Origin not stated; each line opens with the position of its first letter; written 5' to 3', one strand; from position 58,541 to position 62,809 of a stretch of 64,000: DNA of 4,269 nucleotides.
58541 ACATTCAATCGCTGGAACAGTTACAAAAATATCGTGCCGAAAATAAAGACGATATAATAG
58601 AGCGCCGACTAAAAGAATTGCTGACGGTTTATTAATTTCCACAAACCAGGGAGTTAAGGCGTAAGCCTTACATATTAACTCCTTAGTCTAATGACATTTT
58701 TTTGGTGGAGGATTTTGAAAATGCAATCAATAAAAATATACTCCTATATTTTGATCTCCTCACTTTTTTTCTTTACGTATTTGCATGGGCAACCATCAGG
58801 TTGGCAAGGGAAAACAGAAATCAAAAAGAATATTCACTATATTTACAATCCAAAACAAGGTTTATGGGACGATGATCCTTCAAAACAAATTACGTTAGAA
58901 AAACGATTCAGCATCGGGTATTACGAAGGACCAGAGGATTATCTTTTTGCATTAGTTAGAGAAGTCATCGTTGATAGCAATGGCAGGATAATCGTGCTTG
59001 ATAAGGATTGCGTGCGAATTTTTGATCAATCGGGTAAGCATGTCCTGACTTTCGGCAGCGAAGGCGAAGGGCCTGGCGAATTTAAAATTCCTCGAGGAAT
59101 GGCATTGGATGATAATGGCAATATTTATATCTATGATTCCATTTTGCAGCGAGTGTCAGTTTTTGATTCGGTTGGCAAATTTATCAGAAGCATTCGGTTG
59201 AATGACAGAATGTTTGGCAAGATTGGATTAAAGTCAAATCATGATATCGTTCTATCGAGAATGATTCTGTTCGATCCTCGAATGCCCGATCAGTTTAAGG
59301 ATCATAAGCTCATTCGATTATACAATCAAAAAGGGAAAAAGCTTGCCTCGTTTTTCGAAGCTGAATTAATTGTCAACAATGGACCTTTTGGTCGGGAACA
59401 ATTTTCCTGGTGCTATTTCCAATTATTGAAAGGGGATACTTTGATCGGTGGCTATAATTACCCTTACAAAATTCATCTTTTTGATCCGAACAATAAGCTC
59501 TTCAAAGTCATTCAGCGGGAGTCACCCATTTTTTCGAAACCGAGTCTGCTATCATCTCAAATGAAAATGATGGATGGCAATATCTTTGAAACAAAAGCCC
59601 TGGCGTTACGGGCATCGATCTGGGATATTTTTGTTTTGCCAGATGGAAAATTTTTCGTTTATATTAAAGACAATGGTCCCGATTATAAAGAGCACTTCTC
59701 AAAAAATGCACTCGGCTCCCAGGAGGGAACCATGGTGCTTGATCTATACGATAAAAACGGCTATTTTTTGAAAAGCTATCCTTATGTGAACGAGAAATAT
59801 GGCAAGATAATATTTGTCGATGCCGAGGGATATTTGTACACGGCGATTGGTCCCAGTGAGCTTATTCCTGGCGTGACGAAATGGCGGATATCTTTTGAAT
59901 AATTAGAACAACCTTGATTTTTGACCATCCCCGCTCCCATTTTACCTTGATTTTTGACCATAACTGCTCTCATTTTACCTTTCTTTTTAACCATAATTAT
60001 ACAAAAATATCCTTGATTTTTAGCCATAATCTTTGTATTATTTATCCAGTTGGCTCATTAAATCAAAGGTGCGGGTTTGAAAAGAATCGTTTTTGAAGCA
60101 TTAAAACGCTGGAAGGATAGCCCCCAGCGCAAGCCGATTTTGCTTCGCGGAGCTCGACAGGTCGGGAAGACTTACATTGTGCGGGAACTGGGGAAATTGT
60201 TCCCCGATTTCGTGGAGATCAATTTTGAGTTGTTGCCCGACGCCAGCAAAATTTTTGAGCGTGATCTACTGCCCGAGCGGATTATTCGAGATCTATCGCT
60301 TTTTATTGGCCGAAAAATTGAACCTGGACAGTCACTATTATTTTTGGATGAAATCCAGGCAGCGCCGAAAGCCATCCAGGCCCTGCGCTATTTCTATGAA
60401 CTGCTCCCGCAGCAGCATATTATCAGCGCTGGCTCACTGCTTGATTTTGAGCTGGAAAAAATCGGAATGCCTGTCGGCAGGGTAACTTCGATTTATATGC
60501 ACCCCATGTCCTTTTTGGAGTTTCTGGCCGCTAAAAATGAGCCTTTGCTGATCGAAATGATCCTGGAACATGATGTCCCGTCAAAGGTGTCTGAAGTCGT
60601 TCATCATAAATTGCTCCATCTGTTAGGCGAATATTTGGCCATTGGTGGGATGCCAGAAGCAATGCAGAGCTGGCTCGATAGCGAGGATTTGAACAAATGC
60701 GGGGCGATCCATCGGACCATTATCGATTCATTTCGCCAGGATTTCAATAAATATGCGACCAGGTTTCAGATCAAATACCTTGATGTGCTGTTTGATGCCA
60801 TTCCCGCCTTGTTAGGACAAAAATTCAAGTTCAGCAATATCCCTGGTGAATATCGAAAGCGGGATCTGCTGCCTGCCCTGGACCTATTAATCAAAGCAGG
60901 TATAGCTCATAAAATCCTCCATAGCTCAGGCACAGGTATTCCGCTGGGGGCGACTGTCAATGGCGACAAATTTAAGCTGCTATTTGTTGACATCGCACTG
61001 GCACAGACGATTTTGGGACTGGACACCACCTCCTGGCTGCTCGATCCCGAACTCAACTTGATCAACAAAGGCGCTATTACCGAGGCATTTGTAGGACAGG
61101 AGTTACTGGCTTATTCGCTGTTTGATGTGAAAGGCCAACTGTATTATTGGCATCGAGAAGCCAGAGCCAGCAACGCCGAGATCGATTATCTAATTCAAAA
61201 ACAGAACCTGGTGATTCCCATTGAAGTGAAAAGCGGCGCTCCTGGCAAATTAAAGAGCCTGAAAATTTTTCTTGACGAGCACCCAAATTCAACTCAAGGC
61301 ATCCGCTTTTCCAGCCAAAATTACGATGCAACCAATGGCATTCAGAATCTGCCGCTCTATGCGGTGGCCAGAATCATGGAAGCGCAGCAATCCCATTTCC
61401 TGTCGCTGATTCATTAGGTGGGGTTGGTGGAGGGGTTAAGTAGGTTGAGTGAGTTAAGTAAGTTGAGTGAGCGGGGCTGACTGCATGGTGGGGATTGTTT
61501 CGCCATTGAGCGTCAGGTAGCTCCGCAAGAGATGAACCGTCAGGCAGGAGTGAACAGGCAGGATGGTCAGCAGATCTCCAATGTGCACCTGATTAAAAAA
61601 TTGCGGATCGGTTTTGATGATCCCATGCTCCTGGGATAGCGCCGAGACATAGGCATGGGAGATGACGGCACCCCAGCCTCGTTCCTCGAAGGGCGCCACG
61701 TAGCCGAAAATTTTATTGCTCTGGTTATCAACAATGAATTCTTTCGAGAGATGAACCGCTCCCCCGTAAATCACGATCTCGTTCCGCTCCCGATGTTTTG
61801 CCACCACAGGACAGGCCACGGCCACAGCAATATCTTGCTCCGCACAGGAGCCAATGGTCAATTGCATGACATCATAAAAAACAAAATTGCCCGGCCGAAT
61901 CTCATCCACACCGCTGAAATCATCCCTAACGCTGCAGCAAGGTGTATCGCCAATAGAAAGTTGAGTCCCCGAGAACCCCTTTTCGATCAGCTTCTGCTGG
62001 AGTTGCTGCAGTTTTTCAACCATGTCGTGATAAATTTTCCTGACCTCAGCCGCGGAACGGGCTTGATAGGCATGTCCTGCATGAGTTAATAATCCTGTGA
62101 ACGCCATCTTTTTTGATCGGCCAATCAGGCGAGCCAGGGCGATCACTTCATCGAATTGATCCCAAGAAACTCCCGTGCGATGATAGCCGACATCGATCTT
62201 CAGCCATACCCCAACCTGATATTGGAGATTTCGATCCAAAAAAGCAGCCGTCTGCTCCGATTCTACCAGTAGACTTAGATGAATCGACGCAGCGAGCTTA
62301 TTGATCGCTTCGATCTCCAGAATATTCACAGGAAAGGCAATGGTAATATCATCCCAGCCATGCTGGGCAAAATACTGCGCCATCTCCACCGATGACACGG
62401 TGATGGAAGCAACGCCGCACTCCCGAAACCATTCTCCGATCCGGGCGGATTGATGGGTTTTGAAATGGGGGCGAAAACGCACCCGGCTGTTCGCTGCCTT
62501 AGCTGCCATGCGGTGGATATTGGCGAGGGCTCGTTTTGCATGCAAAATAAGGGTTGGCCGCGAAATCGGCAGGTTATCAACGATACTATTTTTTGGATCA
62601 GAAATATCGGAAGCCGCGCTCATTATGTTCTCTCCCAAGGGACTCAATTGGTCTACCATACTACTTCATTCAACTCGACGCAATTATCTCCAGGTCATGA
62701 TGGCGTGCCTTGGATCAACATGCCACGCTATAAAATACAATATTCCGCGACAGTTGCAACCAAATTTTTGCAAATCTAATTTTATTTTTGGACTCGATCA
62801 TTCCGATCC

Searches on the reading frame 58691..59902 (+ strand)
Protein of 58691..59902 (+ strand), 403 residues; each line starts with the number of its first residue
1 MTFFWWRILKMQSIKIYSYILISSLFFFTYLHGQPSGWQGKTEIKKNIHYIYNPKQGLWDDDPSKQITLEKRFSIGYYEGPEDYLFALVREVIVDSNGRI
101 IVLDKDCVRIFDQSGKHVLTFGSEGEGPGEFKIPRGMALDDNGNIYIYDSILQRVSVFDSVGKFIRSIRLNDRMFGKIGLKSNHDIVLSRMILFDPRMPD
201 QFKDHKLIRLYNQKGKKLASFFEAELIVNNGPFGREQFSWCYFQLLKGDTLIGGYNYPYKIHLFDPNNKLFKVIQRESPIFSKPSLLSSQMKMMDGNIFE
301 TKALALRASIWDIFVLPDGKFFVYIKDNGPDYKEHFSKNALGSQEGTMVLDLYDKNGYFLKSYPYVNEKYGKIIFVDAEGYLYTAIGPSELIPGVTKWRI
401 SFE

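Call 82: search_protein_families(library=pfam, proteins=[window:58691-59902:+], max_evalue=0.001)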
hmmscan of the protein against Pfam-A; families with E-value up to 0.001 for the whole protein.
window:58691-59902:+ (403 aa): 2 families
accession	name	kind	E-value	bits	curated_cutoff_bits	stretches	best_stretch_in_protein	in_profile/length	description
PF17170.10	DUF5128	-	8.5e-12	45.3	22.9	1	82-173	39-133/321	6-bladed beta-propeller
PF01436.27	NHL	-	0.00022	21.6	20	0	131-158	1-28/28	NHL repeat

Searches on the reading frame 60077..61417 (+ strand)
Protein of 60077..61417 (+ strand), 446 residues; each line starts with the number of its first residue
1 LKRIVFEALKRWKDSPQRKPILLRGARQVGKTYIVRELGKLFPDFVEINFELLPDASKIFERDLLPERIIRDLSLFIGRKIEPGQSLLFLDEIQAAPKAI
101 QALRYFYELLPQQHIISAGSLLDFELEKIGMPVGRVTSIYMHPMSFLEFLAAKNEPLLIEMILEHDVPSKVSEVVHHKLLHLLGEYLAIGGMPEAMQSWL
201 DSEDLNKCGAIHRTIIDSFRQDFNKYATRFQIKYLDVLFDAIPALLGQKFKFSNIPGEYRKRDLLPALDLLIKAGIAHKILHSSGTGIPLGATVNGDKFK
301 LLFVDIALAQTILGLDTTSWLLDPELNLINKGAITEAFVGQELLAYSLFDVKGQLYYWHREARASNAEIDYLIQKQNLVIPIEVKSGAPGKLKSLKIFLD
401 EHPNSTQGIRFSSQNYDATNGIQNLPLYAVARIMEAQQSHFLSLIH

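Call 82: search_protein_families(library=pfam, proteins=[window:60077-61417:+], max_evalue=0.001)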
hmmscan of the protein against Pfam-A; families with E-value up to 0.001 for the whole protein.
window:60077-61417:+ (446 aa): 3 families
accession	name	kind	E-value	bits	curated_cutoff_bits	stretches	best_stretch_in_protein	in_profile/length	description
PF13635.12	DUF4143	-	9.3e-27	94.2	28.1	1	221-387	2-160/160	Domain of unknown function (DUF4143)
PF13173.12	AAA_14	-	2.9e-22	79.5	27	1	18-150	2-129/129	AAA domain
PF13191.12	AAA_16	-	0.00099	20.1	32.6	0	19-64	25-78/167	AAA ATPase domain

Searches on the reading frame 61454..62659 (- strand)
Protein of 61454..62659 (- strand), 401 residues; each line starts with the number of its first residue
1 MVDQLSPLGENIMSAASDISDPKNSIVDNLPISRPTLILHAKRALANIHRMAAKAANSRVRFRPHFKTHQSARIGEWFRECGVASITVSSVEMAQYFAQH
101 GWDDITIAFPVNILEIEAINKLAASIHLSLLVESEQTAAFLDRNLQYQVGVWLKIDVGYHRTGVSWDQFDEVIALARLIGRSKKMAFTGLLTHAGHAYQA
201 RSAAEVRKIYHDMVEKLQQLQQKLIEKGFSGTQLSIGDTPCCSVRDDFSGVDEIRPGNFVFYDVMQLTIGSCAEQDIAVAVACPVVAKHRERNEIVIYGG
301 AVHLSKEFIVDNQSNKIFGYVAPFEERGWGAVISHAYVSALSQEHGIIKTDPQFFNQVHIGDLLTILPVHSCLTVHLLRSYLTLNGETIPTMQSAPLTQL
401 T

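Call 82: search_protein_families(library=pfam, proteins=[window:61454-62659:-], max_evalue=0.001)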
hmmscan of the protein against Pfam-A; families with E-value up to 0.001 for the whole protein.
window:61454-62659:- (401 aa): 2 families
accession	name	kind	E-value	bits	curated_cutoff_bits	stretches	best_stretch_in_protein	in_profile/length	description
PF01168.26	Ala_racemase_N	-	6.6e-20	72.2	24.1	1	45-261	7-216/220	Alanine racemase, N-terminal domain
PF14031.13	D-ser_dehydrat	-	5e-16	59.6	22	1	278-383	1-96/97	Putative serine dehydratase domain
